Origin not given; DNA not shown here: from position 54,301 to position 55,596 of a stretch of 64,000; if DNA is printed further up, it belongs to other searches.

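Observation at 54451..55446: RES-domain toxin-like protein with N-terminal zinc-ribbon extension and no Xre antitoxin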

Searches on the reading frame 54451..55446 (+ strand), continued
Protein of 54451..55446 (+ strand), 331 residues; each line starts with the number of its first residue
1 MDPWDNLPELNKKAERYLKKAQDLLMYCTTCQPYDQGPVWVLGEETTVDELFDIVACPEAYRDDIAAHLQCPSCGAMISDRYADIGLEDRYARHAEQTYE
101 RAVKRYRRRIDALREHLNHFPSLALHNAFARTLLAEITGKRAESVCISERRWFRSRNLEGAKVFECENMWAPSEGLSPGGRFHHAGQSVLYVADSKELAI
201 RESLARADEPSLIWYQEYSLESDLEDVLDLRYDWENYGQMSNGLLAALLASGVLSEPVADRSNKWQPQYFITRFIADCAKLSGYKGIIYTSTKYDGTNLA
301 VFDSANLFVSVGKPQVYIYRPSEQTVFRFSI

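Call 63: search_protein_families(library=pfam, proteins=[L044:1392-1703:+, L048:7589-7903:+, L043:6375-6695:+, L081:7333-7785:+, L082:7557-7859:+, L011:7675-7962:+, L006:7551-7916:+, L017:7514-7822:+, L021:7488-7916:+, L046:7518-7916:+], max_evalue=0.05)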
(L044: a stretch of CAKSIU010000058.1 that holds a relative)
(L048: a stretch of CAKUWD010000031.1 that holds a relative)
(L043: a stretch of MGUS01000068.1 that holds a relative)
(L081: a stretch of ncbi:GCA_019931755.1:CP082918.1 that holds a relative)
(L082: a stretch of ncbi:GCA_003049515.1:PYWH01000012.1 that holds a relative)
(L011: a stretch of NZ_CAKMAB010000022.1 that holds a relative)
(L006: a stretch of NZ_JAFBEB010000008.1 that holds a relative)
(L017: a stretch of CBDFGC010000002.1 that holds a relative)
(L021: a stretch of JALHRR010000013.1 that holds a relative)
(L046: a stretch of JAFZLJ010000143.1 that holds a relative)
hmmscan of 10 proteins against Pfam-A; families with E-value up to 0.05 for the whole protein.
L044:1392-1703:+ (103 aa): 12 families
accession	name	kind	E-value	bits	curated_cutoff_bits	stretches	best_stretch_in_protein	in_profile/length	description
PF07022.19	Phage_CI_repr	-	5.2e-13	49.6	22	1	14-68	10-63/65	Bacteriophage CI repressor helix-turn-helix domain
PF01381.28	HTH_3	-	3.5e-11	43.4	23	1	16-62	9-55/55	Helix-turn-helix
PF12844.13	HTH_19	-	5.2e-07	29.9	30.2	1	14-68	11-64/64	Helix-turn-helix domain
PF13443.12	HTH_26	-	0.00012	22.7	22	1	16-60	10-55/63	Cro/C1-type HTH DNA-binding domain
PF01527.26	HTH_Tnp_1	-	0.0009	19.9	24.1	1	18-52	25-57/75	Transposase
PF15943.11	YdaS_toxin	-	0.0026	18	30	1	19-58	11-50/65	Bacterial toxin YdaS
PF20317.4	HTH_60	-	0.0042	17.9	24.1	1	4-89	6-91/140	Helix-turn-helix domain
PF12728.13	HTH_17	-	0.0086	16.8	27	1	17-45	2-30/51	Helix-turn-helix domain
PF13744.12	HTH_37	-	0.0086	16.3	27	0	39-95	3-59/80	Helix-turn-helix domain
PF01843.25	DIL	-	0.012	16.2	24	1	23-86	30-91/105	DIL domain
PF17031.10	DUF5101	-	0.03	14.8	27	0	51-95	46-90/99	Domain of unknown function (DUF5101)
PF13384.12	HTH_23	-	0.034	14.4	24.6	0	17-37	18-38/50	Homeodomain-like domain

L048:7589-7903:+ (104 aa): 13 families
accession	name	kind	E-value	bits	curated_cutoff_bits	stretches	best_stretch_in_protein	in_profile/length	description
PF07022.19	Phage_CI_repr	-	5.1e-12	46.4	22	1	15-70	10-64/65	Bacteriophage CI repressor helix-turn-helix domain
PF01381.28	HTH_3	-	3.2e-10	40.3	23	1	18-63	10-55/55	Helix-turn-helix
PF12844.13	HTH_19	-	1.1e-05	25.7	30.2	1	18-69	13-64/64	Helix-turn-helix domain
PF13443.12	HTH_26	-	7.3e-05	23.4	22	1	17-61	10-55/63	Cro/C1-type HTH DNA-binding domain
PF15943.11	YdaS_toxin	-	0.0044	17.2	30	1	20-58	11-49/65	Bacterial toxin YdaS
PF01527.26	HTH_Tnp_1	-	0.0055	17.3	24.1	1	19-53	25-57/75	Transposase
PF12728.13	HTH_17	-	0.0086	16.8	27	1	18-45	2-29/51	Helix-turn-helix domain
PF13384.12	HTH_23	-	0.013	15.7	24.6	1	18-38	18-38/50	Homeodomain-like domain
PF20317.4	HTH_60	-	0.027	15.2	24.1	1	5-67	6-67/140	Helix-turn-helix domain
PF13518.12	HTH_28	-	0.029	14.9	25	0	19-38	14-33/52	Helix-turn-helix domain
PF09693.15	Phage_XkdX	-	0.036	14.5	23.5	0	7-29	2-24/40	Phage uncharacterised protein (Phage_XkdX)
PF13744.12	HTH_37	-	0.037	14.3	27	0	40-96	3-59/80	Helix-turn-helix domain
PF13022.12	HTH_Tnp_1_2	-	0.041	14.4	27.9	0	13-41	22-50/122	Helix-turn-helix of insertion element transposase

L043:6375-6695:+ (106 aa): 2 families
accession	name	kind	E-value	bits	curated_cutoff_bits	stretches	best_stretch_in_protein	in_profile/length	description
PF21716.3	dnstrm_HI1420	-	0.0013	19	27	1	20-103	4-87/90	Probable addiction module antidote protein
PF01649.23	Ribosomal_S20p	-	0.027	15.6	29.5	1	5-81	2-76/83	Ribosomal protein S20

L081:7333-7785:+ (150 aa): 1 family
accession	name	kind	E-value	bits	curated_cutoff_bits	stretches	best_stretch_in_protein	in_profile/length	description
PF24360.1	DUF7516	-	0.023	15.2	27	1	45-76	16-47/87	Domain of unknown function (DUF7516)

L082:7557-7859:+ (100 aa): 1 family
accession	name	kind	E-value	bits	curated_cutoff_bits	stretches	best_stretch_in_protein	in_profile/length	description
PF22412.1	TerS_C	-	0.024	15.3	27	1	15-39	3-27/79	Phage G20C small terminase C-terminal domain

L011:7675-7962:+ (95 aa): 0 families

L006:7551-7916:+ (121 aa): 2 families
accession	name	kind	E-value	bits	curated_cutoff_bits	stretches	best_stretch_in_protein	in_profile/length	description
PF08863.15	YolD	-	3.3e-15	56.4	27.5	1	23-120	1-94/94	YolD-like protein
PF16412.11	DUF5020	-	0.036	14.3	36.7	1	54-119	113-176/212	Domain of unknown function (DUF5020)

L017:7514-7822:+ (102 aa): 0 families

L021:7488-7916:+ (142 aa): 0 families

L046:7518-7916:+ (132 aa): 1 family
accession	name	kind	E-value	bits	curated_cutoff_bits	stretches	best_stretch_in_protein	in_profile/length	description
PF05351.17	GMP_PDE_delta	-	0.031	14.8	25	1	55-108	77-130/155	GMP-PDE, delta subunit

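Call 64: find_encoding_contigs(protein=P0028, flank=8000, max_places=1)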
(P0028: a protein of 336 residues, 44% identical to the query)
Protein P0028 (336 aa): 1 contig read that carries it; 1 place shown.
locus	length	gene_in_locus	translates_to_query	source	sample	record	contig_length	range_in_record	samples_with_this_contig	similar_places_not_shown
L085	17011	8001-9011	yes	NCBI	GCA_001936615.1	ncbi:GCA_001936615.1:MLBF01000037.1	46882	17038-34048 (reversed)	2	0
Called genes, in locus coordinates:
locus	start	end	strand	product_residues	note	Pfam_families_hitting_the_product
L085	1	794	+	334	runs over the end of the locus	-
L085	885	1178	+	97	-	-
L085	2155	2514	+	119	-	-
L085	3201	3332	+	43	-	-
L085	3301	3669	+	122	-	-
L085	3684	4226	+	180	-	-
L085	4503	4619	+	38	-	-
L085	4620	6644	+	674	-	PF28530:DUF8426, PF20720:nSTAND3 (weak), PF07728:AAA_5, PF28529:McrB_lid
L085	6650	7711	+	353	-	PF10117:McrBC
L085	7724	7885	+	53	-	-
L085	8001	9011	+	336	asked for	PF08808:RES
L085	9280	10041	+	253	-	PF14355:Abi_C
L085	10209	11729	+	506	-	PF01555:N6_N4_Mtase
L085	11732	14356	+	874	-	PF04851:ResIII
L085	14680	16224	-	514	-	-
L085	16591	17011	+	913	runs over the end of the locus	PF13289:SIR2_2, PF07719:TPR_2 (faint), PF13428:TPR_14 (faint)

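Call 65: find_encoding_contigs(protein=P0032, flank=8000, max_places=1)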
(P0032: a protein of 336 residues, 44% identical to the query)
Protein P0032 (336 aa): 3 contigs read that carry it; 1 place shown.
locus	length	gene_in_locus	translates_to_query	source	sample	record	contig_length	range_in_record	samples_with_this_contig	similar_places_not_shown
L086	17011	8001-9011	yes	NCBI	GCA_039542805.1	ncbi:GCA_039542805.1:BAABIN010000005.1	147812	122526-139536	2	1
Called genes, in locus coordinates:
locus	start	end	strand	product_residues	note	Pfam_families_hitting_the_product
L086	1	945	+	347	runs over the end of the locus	-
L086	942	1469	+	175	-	-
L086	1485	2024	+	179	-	-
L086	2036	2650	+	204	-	PF14301:DUF4376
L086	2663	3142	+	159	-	-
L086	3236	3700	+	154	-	PF05105:Phage_holin_4_1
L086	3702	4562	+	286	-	PF01510:Amidase_2, PF07833:Cu_amine_oxidN1 (weak)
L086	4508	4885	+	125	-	-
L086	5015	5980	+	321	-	-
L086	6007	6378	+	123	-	-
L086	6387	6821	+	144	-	-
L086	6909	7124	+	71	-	-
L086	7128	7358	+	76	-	PF01726:LexA_DNA_bind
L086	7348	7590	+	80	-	-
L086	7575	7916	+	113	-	PF08863:YolD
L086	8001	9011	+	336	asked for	PF08808:RES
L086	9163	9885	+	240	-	PF04471:Mrr_cat, PF22722:NA-iREase1, PF01396:Zn_ribbon_Top1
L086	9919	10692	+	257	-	PF18865:AbiJ_NTD5, PF14355:Abi_C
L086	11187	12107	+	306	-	PF02899:Phage_int_SAM_1, PF13102:Phage_int_SAM_5, PF13495:Phage_int_SAM_4, PF00589:Phage_integrase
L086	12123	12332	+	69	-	-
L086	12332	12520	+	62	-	-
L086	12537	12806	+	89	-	-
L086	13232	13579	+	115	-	-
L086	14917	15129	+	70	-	PF10960:Holin_BhlA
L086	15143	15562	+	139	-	-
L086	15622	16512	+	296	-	PF17236:SU10_MCP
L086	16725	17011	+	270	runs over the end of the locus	-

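Call 66: find_encoding_contigs(protein=P0041, flank=8000, max_places=2)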
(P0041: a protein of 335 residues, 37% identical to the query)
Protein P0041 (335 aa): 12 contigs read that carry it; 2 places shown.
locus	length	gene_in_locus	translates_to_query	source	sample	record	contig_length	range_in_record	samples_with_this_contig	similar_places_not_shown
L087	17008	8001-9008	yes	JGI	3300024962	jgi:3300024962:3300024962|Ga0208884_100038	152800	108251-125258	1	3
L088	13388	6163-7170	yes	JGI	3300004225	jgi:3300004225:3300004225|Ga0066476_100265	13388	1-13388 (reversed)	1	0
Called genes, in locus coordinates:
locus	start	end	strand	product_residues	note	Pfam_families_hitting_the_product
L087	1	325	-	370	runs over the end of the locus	PF09357:RteC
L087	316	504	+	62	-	-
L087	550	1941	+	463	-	PF04326:SLFN_AlbA_2, PF13749:HATPase_c_4, PF12802:MarR_2 (faint)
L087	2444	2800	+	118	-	-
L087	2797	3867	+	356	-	PF13395:HNH_4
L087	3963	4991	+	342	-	-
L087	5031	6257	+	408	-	-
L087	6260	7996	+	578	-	-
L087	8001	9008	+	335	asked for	PF08808:RES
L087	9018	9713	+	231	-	PF18753:Nmad2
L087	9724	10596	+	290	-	PF13091:PLDc_2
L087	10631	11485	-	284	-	PF04471:Mrr_cat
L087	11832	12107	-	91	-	-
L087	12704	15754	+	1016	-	PF13620:CarboxypepD_reg, PF13715:CarbopepD_reg_2, PF07715:Plug, PF00593:TonB_dep_Rec_b-barrel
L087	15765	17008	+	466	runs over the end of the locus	PF14322:SusD-like_3, PF07980:SusD_RagB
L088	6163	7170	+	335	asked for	PF08808:RES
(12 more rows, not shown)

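Call 67: find_encoding_contigs(protein=P0036, flank=8000, max_places=2)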
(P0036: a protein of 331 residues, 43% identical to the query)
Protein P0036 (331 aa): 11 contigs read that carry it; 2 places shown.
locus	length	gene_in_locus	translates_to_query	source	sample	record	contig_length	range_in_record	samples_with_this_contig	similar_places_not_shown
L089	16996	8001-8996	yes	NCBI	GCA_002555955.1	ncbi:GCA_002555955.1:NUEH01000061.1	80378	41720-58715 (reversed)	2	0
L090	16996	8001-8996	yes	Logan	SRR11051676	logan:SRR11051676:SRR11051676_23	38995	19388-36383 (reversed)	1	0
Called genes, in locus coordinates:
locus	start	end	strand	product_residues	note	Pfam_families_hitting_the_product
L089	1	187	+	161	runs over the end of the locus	PF16723:DUF5065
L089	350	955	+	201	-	-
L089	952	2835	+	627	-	-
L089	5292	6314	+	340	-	PF08808:RES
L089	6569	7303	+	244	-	-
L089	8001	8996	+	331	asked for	PF08808:RES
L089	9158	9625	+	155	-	-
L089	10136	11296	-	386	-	-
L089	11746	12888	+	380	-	PF08808:RES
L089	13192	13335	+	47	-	-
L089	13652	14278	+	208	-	PF07799:DUF1643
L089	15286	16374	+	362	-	PF12102:MrcB_N, PF01844:HNH (faint)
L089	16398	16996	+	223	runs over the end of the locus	-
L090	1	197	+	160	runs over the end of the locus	PF16723:DUF5065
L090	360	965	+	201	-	-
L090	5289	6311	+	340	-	PF08808:RES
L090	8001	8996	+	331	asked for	PF08808:RES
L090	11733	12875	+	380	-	PF08808:RES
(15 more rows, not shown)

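Call 72: search_protein_families(library=pfam, alignment_id=A4, max_evalue=1)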
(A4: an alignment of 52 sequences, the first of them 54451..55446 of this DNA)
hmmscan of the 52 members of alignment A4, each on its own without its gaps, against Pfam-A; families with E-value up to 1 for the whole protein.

A. member 1, window:54451-55446:+ (331 aa): 4 families
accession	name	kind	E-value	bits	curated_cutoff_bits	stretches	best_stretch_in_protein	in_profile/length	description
PF08808.17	RES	-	2.2e-13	51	23.2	1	172-307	14-141/157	RES domain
PF08271.17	Zn_Ribbon_TF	-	0.0028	17.6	29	1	67-90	18-41/43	TFIIB zinc-binding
PF17848.7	Zn_ribbon_ACC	-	0.2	12.3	24.5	1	70-79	3-12/26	Acetyl-CoA carboxylase zinc finger domain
PF02591.20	Zn_ribbon_9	-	0.45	11.1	29.1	0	69-77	24-32/33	C4-type zinc ribbon domain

B. families by the number of members that match (of 52 scanned): 65 families (the first 25 are shown)
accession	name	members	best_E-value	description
PF08808.17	RES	51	5e-17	RES domain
PF24460.1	DUF7575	7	0.018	Domain of unknown function (DUF7575)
PF02591.20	Zn_ribbon_9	7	0.054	C4-type zinc ribbon domain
PF08882.16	Acetone_carb_G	5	0.0014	Acetone carboxylase gamma subunit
PF21344.3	Zn_ribbon_LysW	4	0.042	Alpha-aminoadipate carrier protein LysW-like, globular domain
PF24463.1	DUF7577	3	0.015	Domain of unknown function (DUF7577)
PF24451.1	DUF7567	3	0.037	Family of unknown function (DUF7567)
PF23451.1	Zn_ribbon_PaaD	3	0.084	PaaD zinc beta ribbon domain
PF13717.11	Zn_ribbon_4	3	0.089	zinc-ribbon domain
PF13248.11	Zn_ribbon_3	3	0.29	zinc-ribbon domain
PF04423.19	Rad50_zn_hook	2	0.0018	Rad50 zinc hook motif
PF08271.17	Zn_Ribbon_TF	2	0.0028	TFIIB zinc-binding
PF23546.1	Zn_ribbon_TOP3B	2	0.026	DNA topoisomerase 3-beta zinc ribbon domain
PF01370.27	Epimerase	2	0.027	NAD dependent epimerase/dehydratase family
PF14353.12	CpXC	2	0.064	CpXC protein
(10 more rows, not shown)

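Call 85: search_protein_families(library=pfam, proteins=[L077:7585-7956:+, L089:5292-6314:+, L087:6260-7996:+, L087:5031-6257:+, L087:3963-4991:+, L084:7179-7964:+, L085:7724-7885:+, L089:6569-7303:+, L089:9158-9625:+], max_evalue=0.05)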
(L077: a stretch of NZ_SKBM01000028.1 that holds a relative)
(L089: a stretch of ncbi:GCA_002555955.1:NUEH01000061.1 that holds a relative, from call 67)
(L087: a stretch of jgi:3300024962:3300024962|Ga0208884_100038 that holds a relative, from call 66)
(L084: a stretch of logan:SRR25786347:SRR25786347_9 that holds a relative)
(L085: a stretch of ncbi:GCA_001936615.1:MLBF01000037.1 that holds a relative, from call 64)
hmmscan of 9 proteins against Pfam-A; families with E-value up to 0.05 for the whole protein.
L077:7585-7956:+ (123 aa): 1 family
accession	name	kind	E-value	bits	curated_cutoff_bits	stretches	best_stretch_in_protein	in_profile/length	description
PF09722.15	Xre_MbcA_ParS_C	-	5.3e-08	33.2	24.5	1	76-120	7-51/51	Antitoxin Xre/MbcA/ParS C-terminal toxin-binding domain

L089:5292-6314:+ (340 aa): 2 families
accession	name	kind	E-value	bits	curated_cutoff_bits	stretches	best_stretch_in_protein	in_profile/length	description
PF08808.17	RES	-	4.2e-14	53.3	23.2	1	180-320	18-145/157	RES domain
PF18870.6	HEPN_RES_NTD1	-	3e-05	24.8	27.4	1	23-141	4-128/131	HEPN/RES N-terminal domain 1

L087:6260-7996:+ (578 aa): 0 families

L087:5031-6257:+ (408 aa): 1 family
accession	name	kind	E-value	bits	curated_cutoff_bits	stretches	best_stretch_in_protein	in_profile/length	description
PF18227.6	LepB_GAP_C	-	0.03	15.1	25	0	39-85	9-55/80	LepB GAP domain C-terminal subdomain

L087:3963-4991:+ (342 aa): 0 families

L084:7179-7964:+ (261 aa): 0 families

L085:7724-7885:+ (53 aa): 0 families

L089:6569-7303:+ (244 aa): 4 families
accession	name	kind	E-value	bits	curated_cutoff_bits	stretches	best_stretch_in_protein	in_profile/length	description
PF06103.16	DUF948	-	0.00023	21.7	37.2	1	43-119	4-76/89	Bacterial protein of unknown function (DUF948)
PF06295.17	ZapG-like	-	0.0046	17.4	33.5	1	52-133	7-80/123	Z-ring associated protein G-like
PF08074.17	CHDCT2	-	0.012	16.1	27.7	1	103-158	25-79/146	CHDCT2 (NUC038) domain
PF13273.12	DUF4064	-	0.031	14.9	32.1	0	13-61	41-82/102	Protein of unknown function (DUF4064)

L089:9158-9625:+ (155 aa): 2 families
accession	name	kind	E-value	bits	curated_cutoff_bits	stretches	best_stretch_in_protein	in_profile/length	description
PF14015.11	DUF4231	-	0.00098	20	24.7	1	23-89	7-73/103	Protein of unknown function (DUF4231)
PF09624.15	DUF2393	-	0.046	14.1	26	1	45-112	2-69/146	Protein of unknown function (DUF2393)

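Call 87: search_dna_similar(query=window:54451-55446:+, collection=plasmids, mode=protein, max_evalue=0.00001, max_rows=25)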
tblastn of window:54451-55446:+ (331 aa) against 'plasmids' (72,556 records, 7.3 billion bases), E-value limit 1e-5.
Records with a match: 4; places in all: 4; records where one place covers at least 80% of the query: 4.
Best place of each record, by identity: <60% 4.
By first word of the organism name: Priestia 4.
By predicted mobility (MOB-suite, as given by PLSDB): non-mobilizable 2; mobilizable 2.
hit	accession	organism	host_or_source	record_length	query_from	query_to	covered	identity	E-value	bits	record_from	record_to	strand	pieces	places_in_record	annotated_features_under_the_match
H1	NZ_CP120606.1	Priestia megaterium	cell culture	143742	10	303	89%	24.6%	2e-8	63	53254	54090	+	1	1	RES family NAD+ phosphorylase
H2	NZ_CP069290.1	Priestia megaterium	microbe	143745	10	303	89%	24.6%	2e-8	63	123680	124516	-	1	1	RES family NAD+ phosphorylase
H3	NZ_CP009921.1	Priestia megaterium NBRC 15308 = ATCC 14581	Microbial isolate culture,environmental ...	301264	10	303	89%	24.6%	2e-8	63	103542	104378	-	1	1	RES family NAD+ phosphorylase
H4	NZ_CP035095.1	Priestia megaterium NBRC 15308 = ATCC 14581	single cell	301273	10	303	89%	24.6%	2e-8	63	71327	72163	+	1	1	RES family NAD+ phosphorylase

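Call 88: search_dna_similar(query=window:54451-55446:+, collection=phages, mode=protein, max_evalue=0.00001, max_rows=15)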
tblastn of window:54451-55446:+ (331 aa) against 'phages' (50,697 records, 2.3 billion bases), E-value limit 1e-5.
No match.
